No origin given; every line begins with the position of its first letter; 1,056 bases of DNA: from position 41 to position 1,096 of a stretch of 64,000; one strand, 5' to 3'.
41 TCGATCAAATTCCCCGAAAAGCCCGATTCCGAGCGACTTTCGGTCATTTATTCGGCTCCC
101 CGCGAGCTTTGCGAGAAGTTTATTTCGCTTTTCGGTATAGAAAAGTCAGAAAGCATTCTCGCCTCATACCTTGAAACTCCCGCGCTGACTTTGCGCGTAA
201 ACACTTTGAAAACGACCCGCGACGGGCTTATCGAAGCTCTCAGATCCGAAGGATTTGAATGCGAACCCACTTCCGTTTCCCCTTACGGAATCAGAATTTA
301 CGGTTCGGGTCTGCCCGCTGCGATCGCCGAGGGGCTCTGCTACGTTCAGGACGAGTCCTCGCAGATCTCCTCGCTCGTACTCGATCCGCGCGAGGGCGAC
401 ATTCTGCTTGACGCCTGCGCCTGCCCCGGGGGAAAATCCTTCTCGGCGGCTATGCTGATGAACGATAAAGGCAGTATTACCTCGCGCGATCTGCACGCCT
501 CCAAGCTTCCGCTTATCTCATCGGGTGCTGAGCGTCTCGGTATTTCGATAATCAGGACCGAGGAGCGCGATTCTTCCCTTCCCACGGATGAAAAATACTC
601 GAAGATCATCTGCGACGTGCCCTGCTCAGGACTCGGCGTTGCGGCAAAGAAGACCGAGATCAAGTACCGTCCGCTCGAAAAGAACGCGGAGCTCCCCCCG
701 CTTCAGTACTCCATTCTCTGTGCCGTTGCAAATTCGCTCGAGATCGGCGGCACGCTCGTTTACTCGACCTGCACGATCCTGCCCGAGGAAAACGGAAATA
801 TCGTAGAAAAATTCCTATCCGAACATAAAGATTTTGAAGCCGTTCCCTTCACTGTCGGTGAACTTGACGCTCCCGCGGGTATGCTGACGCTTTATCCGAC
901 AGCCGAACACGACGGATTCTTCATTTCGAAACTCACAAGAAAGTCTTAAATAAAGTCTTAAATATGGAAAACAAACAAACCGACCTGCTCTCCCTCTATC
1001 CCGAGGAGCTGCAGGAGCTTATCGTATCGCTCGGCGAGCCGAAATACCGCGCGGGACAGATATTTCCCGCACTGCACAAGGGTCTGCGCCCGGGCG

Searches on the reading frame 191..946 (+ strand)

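Call 88: search_protein_families(library=pfam, alignment_id=A8, max_evalue=0.00001)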
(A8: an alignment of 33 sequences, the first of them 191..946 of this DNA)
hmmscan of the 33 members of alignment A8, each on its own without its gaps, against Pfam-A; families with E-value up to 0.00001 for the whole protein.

A. member 1, window:191-946:+ (252 aa): 2 families
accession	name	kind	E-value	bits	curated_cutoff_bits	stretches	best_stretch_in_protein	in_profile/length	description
PF01189.24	Methyltr_RsmB-F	-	8.3e-42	143.5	27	1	62-248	2-198/199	16S rRNA methyltransferase RsmB/F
PF22458.1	RsmF-B_ferredox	-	1.1e-06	29.1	27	1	2-36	33-67/74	Methyltr_RsmF/B-like, ferredoxin-like domain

B. families by the number of members that match (of 33 scanned): 48 families (the first 25 are shown)
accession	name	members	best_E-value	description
PF08281.18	Sigma70_r4_2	3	5.4e-13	Sigma-70, region 4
PF04542.20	Sigma70_r2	3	3e-09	Sigma-70 region 2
PF04055.27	Radical_SAM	2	6.5e-13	Radical SAM superfamily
PF04545.22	Sigma70_r4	2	8.5e-09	Sigma-70, region 4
PF08497.15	Radical_SAM_N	1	7.8e-128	Radical SAM N-terminal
PF12831.13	FAD_oxidored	1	1.1e-83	FAD dependent oxidoreductase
PF14574.11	RACo_C_ter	1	9.9e-62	C-terminal domain of RACo the ASKHA domain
PF00069.31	Pkinase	1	3.3e-57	Protein kinase domain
PF00122.25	E1-E2_ATPase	1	5.9e-50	E1-E2 ATPase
PF03193.22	RsgA_GTPase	1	3.3e-46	RsgA GTPase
PF03793.24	PASTA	1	3.6e-46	PASTA domain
PF07714.23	PK_Tyr_Ser-Thr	1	1.8e-45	Protein tyrosine and serine/threonine kinase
PF00884.28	Sulfatase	1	8.4e-45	Sulfatase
PF10050.14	DUF2284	1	2.4e-44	Predicted metal-binding protein (DUF2284)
PF01189.24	Methyltr_RsmB-F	1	8.3e-42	16S rRNA methyltransferase RsmB/F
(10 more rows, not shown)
